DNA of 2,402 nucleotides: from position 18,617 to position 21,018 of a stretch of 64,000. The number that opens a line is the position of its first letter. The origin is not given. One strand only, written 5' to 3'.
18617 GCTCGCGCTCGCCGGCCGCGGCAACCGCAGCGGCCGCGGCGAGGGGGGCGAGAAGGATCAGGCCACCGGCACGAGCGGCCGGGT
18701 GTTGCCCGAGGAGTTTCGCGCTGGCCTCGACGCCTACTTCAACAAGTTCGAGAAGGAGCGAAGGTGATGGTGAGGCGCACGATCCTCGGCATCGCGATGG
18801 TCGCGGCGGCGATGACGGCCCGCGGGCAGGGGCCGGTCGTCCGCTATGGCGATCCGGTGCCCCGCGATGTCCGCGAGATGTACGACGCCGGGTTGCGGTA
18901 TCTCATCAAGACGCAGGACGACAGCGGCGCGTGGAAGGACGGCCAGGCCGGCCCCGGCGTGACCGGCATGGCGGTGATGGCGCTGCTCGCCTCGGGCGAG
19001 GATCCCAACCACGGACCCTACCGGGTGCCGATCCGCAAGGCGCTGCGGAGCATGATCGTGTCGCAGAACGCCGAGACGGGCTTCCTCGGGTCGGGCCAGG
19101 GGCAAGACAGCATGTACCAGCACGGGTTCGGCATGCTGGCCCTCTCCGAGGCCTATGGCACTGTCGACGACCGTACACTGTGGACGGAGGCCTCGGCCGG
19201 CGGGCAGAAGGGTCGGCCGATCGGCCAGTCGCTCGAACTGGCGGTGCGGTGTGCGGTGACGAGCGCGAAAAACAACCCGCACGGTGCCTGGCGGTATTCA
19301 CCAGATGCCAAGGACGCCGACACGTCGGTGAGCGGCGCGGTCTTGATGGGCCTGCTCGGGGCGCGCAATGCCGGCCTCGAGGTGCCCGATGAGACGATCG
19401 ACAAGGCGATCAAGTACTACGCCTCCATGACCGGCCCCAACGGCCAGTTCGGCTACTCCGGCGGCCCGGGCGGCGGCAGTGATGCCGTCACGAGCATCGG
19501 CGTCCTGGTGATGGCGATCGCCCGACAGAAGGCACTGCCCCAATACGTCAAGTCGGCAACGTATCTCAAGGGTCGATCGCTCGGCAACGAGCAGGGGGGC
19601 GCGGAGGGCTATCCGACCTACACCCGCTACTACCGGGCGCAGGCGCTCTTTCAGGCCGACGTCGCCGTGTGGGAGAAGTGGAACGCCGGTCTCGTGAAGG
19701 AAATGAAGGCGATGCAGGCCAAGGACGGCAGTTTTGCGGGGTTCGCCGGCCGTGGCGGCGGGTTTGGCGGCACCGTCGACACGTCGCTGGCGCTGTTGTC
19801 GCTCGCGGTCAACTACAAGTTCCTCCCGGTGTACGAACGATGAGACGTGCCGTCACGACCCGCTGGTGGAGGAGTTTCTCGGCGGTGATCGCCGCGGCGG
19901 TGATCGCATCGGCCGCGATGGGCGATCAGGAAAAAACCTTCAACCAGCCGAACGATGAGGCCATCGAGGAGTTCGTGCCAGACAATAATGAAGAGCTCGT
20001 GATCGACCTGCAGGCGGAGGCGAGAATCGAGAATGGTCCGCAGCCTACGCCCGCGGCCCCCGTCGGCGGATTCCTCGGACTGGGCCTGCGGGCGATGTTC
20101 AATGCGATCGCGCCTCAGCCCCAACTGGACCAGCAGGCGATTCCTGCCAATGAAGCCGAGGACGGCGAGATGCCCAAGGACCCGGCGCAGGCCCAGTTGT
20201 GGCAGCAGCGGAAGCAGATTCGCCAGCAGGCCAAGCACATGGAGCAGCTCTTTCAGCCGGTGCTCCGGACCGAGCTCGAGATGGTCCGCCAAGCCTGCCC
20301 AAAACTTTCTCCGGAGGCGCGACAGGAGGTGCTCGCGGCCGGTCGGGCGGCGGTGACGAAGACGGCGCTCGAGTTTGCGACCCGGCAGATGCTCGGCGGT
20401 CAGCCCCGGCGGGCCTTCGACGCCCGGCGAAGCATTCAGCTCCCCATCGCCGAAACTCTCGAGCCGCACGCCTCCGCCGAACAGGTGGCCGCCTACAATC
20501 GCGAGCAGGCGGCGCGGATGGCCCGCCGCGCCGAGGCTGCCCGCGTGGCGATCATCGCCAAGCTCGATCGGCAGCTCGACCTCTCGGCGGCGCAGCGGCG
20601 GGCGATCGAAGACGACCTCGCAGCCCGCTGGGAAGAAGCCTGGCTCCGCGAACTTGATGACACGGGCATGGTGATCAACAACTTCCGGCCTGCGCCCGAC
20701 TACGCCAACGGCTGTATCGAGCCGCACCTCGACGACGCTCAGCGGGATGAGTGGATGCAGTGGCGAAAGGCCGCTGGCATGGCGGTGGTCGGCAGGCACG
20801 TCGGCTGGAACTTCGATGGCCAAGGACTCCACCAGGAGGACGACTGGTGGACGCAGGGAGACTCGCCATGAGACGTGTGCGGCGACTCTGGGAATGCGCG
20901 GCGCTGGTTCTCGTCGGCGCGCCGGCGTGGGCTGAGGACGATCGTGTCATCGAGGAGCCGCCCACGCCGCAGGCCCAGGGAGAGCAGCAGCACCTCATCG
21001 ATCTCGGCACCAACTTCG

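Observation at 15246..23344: Five-gene ATGA-coupled operon of membrane and secreted proteins with no assignable function (best candidate for an undescribed envelope system)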

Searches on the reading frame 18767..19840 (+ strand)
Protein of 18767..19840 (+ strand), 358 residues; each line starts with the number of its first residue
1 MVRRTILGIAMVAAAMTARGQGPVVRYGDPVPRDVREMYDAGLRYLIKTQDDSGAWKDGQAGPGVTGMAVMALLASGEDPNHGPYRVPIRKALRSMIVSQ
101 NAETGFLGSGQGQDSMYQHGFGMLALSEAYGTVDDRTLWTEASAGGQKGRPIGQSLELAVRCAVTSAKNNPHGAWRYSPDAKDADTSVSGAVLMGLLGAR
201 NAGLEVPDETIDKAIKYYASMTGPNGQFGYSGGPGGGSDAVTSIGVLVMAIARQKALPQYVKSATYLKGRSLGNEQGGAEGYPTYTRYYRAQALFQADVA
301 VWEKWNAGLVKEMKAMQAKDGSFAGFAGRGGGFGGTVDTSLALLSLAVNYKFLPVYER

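Call 4: search_protein_families(library=pfam, proteins=[window:18767-19840:+], max_evalue=0.1)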
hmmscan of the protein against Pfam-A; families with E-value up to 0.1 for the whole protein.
window:18767-19840:+ (358 aa): 2 families
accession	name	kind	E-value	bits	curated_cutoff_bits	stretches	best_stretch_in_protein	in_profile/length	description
PF13243.12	SQHop_cyclase_C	-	0.022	14.3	26.1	0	37-106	159-226/319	Squalene-hopene cyclase C-terminal domain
PF21860.1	Replitron_C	-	0.06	14.2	27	0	81-124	13-58/77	Replitron, C-terminal domain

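Call 5: search_protein_families(library=ncbifam, proteins=[window:18767-19840:+], max_evalue=0.1)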
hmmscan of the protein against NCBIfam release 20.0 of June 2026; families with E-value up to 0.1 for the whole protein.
window:18767-19840:+ (358 aa): 1 family
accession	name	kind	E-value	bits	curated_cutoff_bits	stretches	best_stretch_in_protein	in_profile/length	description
TIGR01787.1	squalene_cyclas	subfamily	0.0026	16.4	322.7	0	184-228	545-587/622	squalene/oxidosqualene cyclases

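Call 11: search_solved_structures(query=window:18767-19840:+, max_evalue=1)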
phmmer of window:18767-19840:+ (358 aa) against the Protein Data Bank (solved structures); distinct sequences matched with E-value up to 1: 1.
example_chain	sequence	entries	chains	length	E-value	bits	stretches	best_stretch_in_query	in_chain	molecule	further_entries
3id7_A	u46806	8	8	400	0.22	13.7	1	34-71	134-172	Dipeptidase | renal dipeptidase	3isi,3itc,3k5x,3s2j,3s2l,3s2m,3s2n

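Call 13: find_homologous_proteins(query=window:18767-19840:+)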
Query window:18767-19840:+ (358 aa): 3849 proteins with E <= 0.001 among 8000 candidates; the best 120 are listed.
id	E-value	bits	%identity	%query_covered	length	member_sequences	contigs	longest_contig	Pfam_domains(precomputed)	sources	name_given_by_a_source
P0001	6.3e-218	741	93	100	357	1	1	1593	-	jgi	jgi:hypothetical protein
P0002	3.1e-217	739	93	100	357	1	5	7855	-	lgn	-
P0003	9.6e-217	737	92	100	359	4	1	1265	-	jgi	-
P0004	1.2e-216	737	93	100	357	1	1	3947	-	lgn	-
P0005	2.0e-216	736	91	99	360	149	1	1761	-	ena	-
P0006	1.6e-215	733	92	100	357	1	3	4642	-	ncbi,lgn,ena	-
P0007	3.0e-214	729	92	100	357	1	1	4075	-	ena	-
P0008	7.7e-214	727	92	100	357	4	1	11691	-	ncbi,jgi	jgi:hypothetical protein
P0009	1.8e-213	726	92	100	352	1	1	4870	-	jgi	jgi:hypothetical protein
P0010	1.9e-213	726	92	100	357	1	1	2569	-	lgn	-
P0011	4.6e-213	725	91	100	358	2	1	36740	-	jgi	jgi:hypothetical protein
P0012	1.5e-209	713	93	94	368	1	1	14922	-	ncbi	ncbi:MAG: squalene--hopene cyclase [Planctomycetaceae bacterium]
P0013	7.6e-204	694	92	94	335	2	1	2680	-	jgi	jgi:hypothetical protein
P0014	1.2e-201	687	89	94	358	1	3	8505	-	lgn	-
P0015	2.1e-199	680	84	100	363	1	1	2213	PF19805.6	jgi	-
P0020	3.7e-197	673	87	95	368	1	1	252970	PF19805.6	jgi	jgi:hypothetical protein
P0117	1.1e-163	562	73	94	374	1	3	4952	PF19805.6,PF13243.13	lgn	-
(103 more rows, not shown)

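Call 16: find_related_loci(query=A1, collection=genome_contigs, flank=10000)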
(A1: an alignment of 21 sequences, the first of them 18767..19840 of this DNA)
Query A1 (358 aa) in genome_contigs; peptide patterns used: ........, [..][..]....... (x = any residue, [..] = any of these).
236 stretches matched a pattern; 105 encode a relative of the query (tblastn E <= 1e-3); the best 80 are kept; 80 distinct loci.
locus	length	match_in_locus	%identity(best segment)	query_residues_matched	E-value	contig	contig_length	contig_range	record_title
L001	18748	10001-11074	98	1-358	0e+0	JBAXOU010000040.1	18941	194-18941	MAG: Planctomycetota bacterium isolate ELA513 MAG513_40, whole genome shotgun sequence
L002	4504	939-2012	94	1-358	0e+0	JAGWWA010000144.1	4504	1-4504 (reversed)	MAG: Planctomycetota bacterium isolate REEB432 contig-150_33176, whole genome shotgun sequence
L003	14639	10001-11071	93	2-358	0e+0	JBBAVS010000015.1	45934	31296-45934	MAG: Pirellulales bacterium isolate EUL_329 ctg15-EUL_329, whole genome shotgun sequence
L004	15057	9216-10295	92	1-358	0e+0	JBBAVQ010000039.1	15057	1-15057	MAG: Pirellulales bacterium isolate EUL_327 ctg39-EUL_327, whole genome shotgun sequence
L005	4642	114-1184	92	1-358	0e+0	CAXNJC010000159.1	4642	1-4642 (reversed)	MAG: Pirellulales bacterium isolate MiE-14oct19-63 genome assembly, contig: MiE-14oct19-C34512, whole genome shotgun seq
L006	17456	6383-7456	92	1-358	0e+0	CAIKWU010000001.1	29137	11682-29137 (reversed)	MAG: uncultured Planctomycetaceae bacterium isolate Loclat_bin-01959 genome assembly, contig: bin-01959:001/652, whole g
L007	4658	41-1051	95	21-358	0e+0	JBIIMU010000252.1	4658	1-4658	MAG: Pirellulales bacterium isolate ME2002-08-01_3300044695_group1_bin112 Rohwer_bin1688_scaffold_26132_c1, whole genome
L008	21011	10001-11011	94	21-358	0e+0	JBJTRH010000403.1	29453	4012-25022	MAG: Planctomycetaceae bacterium isolate samp_4448_metabat2_109 samp_4448_2036733, whole genome shotgun sequence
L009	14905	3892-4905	93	21-358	0e+0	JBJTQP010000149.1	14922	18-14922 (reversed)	MAG: Planctomycetaceae bacterium isolate samp_4448_semibin_300 samp_4448_1020554, whole genome shotgun sequence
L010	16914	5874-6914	89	11-358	0e+0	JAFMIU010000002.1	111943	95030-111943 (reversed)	MAG: Pirellulales bacterium isolate DEBay_Sum019D_L_G_105 NODE_50_length_111943_cov_20.661688, whole genome shotgun sequ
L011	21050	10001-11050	83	11-358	0e+0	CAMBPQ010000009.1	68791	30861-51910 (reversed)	MAG: Planctomicrobium piriforme isolate AH-03may19-215 genome assembly, contig: AH-03may19-C473, whole genome shotgun se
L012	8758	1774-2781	88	22-357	0e+0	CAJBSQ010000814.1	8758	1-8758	MAG: uncultured Planctomycetaceae bacterium isolate Loc080925-8m_bin-400 genome assembly, contig: bin-400:814/817, whole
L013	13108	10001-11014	88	21-358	0e+0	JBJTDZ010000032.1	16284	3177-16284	MAG: Pirellulales bacterium isolate samp_4323_metadecoder_402 samp_4323_108596, whole genome shotgun sequence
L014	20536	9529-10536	85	23-358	0e+0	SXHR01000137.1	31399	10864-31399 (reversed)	MAG: Planctomycetaceae bacterium isolate F1-120-MAGs027 F1-120__c551531, whole genome shotgun sequence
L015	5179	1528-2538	87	19-357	0e+0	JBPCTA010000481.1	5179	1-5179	MAG: Pirellulales bacterium S1Ck117_1005128_flag_1_multi_6.0000_len_5179, whole genome shotgun sequence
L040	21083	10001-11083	73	10-358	2e-157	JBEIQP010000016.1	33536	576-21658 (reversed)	MAG: Planctomycetaceae bacterium isolate Sample-107-S7-bin-164 Sample_107_S7-bin_164-k141_289792, whole genome shotgun s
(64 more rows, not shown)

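Call 34: search_solved_structures(query=A1, max_evalue=5)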
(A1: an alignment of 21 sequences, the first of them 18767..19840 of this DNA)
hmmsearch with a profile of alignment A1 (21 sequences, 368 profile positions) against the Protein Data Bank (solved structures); distinct sequences matched with E-value up to 5: 3.
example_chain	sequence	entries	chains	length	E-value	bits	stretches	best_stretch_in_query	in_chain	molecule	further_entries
3id7_A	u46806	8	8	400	0.41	12.3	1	44-78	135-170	Dipeptidase | renal dipeptidase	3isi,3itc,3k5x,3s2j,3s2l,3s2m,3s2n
2kqr_A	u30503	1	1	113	0.73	11.5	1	77-159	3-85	Asparaginyl-tRNA synthetase, cytoplasmic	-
8paj_A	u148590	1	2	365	1.3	10.7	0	48-66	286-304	Squalene-hopene/tetraprenyl-beta-curcumene cyclase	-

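Call 57: predict_structure(alignment_id=A1)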
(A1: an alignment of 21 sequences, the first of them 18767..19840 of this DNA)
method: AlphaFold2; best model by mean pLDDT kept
length: 358 residues; sequences in the alignment: 21
mean_pLDDT: 76.3   pTM: 0.78
mean pLDDT of the five models: 76.3, 75.7, 71.3, 66.0, 64.8
residues with pLDDT >= 90: 66; 70-90: 199; 50-70: 44; < 50: 49
segments of 3 or more residues with pLDDT < 50: 1-28, 110-113, 275-283, 353-358
pLDDT, mean of each block of 10 residues (from residue 1): 42 37 38 85 92 79 82 85 89 83 59 63 87 79 57 86 84 78 83 88 89 92 92 84 90 90 92 50 62 85 80 85 67 73 82 50
secondary structure, 60 per line:
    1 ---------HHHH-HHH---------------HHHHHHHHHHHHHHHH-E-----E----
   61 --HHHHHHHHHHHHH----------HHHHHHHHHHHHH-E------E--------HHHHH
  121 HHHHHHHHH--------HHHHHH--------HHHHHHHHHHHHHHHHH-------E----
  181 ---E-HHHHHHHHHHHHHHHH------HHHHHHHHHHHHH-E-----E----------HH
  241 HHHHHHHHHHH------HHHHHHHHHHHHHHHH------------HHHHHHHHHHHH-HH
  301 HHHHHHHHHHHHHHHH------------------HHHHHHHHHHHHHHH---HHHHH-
elements in order: H10-13 H33-48 H63-75 H86-98 H116-129 H138-143 H152-168 H186-201 H208-220 H239-251 H258-273 H286-297 H299-316 H335-349 H353-357

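Call 61: fold_search(model_id=the predicted structure, library=pdb)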
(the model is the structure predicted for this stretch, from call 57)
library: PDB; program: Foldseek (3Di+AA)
matches with E <= 10: 699; with E <= 0.001: 31
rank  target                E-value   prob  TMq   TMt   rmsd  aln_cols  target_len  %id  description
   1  8paj_B                6.9e-05  1.00  0.61  0.64   6.4       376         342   15  Crystal Structure of a Squalene-Hopene cyclase from Archangium gephyra (released 2024-06-26)
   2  1sqc                  6.9e-05  1.00  0.54  0.33   5.9       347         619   16  SQUALENE-HOPENE-CYCLASE FROM ALICYCLOBACILLUS ACIDOCALDARIUS (released 1997-12-17)
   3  9c95_A                6.9e-05  1.00  0.60  0.64   6.0       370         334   12  Apo crystal structure of AprG (released 2025-08-06)
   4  8pak_A                7.6e-05  1.00  0.56  0.58   6.8       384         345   14  Crystal Structure of a Squalene-Hopene Cyclase from Cystobacter fuscus (released 2024-06-26)
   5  2sqc_A                7.6e-05  1.00  0.51  0.32   6.5       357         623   15  SQUALENE-HOPENE CYCLASE FROM ALICYCLOBACILLUS ACIDOCALDARIUS (released 1999-04-27)
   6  9lfq_E                8.3e-05  1.00  0.60  0.64   5.9       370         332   12  Complex crystal structure of transaldolase AprG with GlcNAc from Streptoalloteichus tenebrarius (released 2025-09-24)
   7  3sqc_A                1.4e-04  1.00  0.53  0.32   6.2       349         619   17  SQUALENE-HOPENE CYCLASE (released 1999-05-18)
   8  8paj_A                1.6e-04  1.00  0.63  0.66   6.2       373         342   14  Crystal Structure of a Squalene-Hopene cyclase from Archangium gephyra (released 2024-06-26)
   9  4d4b_A                1.8e-04  1.00  0.58  0.62   6.4       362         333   12  The catalytic domain, BcGH76, of Bacillus circulans Aman6 in complex with MSMSMe (released 2015-03-25)
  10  8pak_B                1.8e-04  1.00  0.56  0.57   7.0       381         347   14  Crystal Structure of a Squalene-Hopene Cyclase from Cystobacter fuscus (released 2024-06-26)
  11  9lfi_D                1.9e-04  1.00  0.60  0.64   5.6       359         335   11  Crystal structure of transaldolase AprG from Streptoalloteichus tenebrarius (released 2025-09-24)
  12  9lfy_A                2.3e-04  1.00  0.60  0.64   6.0       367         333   11  Complex crystal structure of transaldolase AprG with GalNAc from Streptoalloteichus tenebrarius (released 2025-09-24)
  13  1w6j                  2.4e-04  1.00  0.54  0.29   6.9       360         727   12  Structure of human OSC in complex with Ro 48-8071 (released 2004-10-29)
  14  4d4a_A                2.4e-04  1.00  0.58  0.61   6.1       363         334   13  Structure of the catalytic domain (BcGH76) of the Bacillus circulans GH76 alpha mannanase, Aman6. (released 2015-03-25)
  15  6sbg                  2.7e-04  1.00  0.57  0.58   7.7       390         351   15  Structure of type II terpene cyclase MstE_R337A from Scytonema in complex with geranylgeranyl dihydroxybenzoate (substra (released 2020-07-15)
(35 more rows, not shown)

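Call 77: search_protein_families(library=pfam, proteins=[P0020, P0117, L040:12913-15558:+, window:18767-19840:+], max_evalue=1)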
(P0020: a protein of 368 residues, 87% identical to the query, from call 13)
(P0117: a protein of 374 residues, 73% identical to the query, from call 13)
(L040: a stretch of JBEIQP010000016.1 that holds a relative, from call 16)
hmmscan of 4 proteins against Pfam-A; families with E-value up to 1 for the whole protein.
P0020 (368 aa): 3 families
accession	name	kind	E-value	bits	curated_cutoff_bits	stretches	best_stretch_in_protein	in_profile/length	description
PF19805.5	DUF6288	-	8.5e-06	25.6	26.3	1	70-240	111-270/402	Family of unknown function (DUF6288)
PF13243.12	SQHop_cyclase_C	-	0.00027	20.5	26.1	1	47-126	159-236/319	Squalene-hopene cyclase C-terminal domain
PF13249.12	SQHop_cyclase_N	-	0.079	12.6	26.2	0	317-354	48-85/291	Squalene-hopene cyclase N-terminal domain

P0117 (374 aa): 4 families
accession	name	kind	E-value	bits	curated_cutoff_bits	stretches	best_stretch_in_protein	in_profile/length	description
PF13243.12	SQHop_cyclase_C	-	9.2e-06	25.3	26.1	0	257-295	246-284/319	Squalene-hopene cyclase C-terminal domain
PF19805.5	DUF6288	-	1e-05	25.3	26.3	1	78-308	113-335/402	Family of unknown function (DUF6288)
PF13249.12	SQHop_cyclase_N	-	0.0016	18.1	26.2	0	322-361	47-86/291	Squalene-hopene cyclase N-terminal domain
PF00432.27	Prenyltrans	-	0.029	14.2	26.5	0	221-297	147-218/304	Prenyltransferase alpha-alpha toroid domain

L040:12913-15558:+ (882 aa): 0 families

window:18767-19840:+ (358 aa): 2 families
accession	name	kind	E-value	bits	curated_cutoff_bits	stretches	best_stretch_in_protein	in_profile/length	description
PF13243.12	SQHop_cyclase_C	-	0.022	14.3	26.1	0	37-106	159-226/319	Squalene-hopene cyclase C-terminal domain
PF21860.1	Replitron_C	-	0.06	14.2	27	0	81-124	13-58/77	Replitron, C-terminal domain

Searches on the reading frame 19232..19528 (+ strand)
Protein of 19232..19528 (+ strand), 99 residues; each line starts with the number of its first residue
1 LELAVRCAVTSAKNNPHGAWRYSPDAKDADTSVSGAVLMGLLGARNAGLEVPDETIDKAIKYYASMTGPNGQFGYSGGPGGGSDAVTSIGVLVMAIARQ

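Call 104: search_solved_structures(query=window:19232-19528:+, max_evalue=10, show_alignments=5)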
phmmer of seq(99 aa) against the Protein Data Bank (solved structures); distinct sequences matched with E-value up to 10: 1.
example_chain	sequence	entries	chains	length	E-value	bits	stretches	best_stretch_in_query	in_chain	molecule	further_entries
3ba1_A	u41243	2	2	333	0.89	13.1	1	15-78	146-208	Hydroxyphenylpyruvate reductase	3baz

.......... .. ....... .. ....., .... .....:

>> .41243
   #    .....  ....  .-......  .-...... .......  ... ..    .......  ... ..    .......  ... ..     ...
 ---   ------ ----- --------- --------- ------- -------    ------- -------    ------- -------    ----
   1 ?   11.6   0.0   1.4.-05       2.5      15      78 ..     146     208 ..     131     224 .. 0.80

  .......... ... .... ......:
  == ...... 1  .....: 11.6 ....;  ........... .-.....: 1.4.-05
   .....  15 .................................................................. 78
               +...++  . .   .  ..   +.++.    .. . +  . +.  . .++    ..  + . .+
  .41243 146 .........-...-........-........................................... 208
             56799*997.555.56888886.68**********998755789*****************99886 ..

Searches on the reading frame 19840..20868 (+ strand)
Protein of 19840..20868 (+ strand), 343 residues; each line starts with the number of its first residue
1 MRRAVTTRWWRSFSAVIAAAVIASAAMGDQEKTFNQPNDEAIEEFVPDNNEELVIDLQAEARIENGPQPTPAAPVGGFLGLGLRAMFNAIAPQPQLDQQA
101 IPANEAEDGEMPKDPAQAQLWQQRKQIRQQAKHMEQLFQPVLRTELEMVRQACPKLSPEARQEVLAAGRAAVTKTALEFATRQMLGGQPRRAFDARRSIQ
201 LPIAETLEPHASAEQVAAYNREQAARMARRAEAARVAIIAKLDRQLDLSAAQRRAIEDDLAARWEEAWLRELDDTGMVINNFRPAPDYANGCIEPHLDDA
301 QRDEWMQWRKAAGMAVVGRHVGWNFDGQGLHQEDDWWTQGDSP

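Call 4: search_protein_families(library=pfam, proteins=[window:19840-20868:+], max_evalue=0.1)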
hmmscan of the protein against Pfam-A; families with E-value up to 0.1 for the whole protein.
window:19840-20868:+ (343 aa): 0 families

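Call 5: search_protein_families(library=ncbifam, proteins=[window:19840-20868:+], max_evalue=0.1)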
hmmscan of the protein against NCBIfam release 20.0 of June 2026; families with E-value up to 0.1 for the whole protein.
window:19840-20868:+ (343 aa): 0 families

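Call 14: find_encoding_contigs(protein=window:19840-20868:+, flank=10000, max_places=6)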
Protein window:19840-20868:+ (343 aa): no gene with exactly this product is on record in the collection.

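Call 31: search_solved_structures(query=A3, max_evalue=5)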
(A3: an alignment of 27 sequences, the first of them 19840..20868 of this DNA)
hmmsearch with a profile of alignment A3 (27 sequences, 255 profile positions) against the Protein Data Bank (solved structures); distinct sequences matched with E-value up to 5: 11.
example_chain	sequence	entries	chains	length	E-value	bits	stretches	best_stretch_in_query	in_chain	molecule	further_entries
7unr_g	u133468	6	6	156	0.059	16.1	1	81-157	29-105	30S ribosomal protein S7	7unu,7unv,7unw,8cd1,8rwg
6spc_g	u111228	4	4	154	0.059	16.1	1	81-157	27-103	30S ribosomal protein S7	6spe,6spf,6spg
5xxb_h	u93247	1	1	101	0.071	15.8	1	56-115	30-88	Ribosomal protein eL36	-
4k3w_A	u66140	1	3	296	0.3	13.8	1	45-105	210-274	Enoyl-CoA hydratase/isomerase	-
9cfs_A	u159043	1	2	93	0.59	12.8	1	32-99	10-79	Long regulatory protein rop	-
9gn1_A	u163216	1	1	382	0.97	12.1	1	63-146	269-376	Deacetylase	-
9glb_C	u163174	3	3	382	0.97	12.1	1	63-146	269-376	Deacetylase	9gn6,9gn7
3j92_F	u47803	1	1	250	1.2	11.8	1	13-70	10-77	eL30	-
22tu_LF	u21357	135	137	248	1.7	11.3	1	17-70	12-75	60S ribosomal protein L7 | Large ribosomal subunit protein uL30 | 60S RIBOSOMAL PROTEIN UL30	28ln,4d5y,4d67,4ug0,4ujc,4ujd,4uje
9c3h_LF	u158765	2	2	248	1.7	11.3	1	17-70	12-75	Large ribosomal subunit protein uL30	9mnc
6d90_F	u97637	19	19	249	2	11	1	27-70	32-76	uL30 | L30 | 60S ribosomal protein L7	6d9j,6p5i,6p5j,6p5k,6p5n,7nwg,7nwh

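Call 38: search_protein_families(library=pfam, alignment_id=A3, max_evalue=0.1)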
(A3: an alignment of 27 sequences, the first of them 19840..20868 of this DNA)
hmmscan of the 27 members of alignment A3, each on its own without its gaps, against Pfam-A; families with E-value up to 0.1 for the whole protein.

A. member 1, window:19840-20868:+ (343 aa): 0 families

B. families by the number of members that match (of 27 scanned): 5 families
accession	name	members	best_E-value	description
PF08653.15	DASH_Dam1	1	0.018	DASH complex subunit Dam1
PF07345.16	ATPaseInh_sub_z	1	0.03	ATPase inhibitor subunit zeta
PF06818.20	Fez1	1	0.031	Fez1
PF22564.2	HAAS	1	0.055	HAAS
PF11708.13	Slu7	1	0.075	Pre-mRNA splicing Prp18-interacting factor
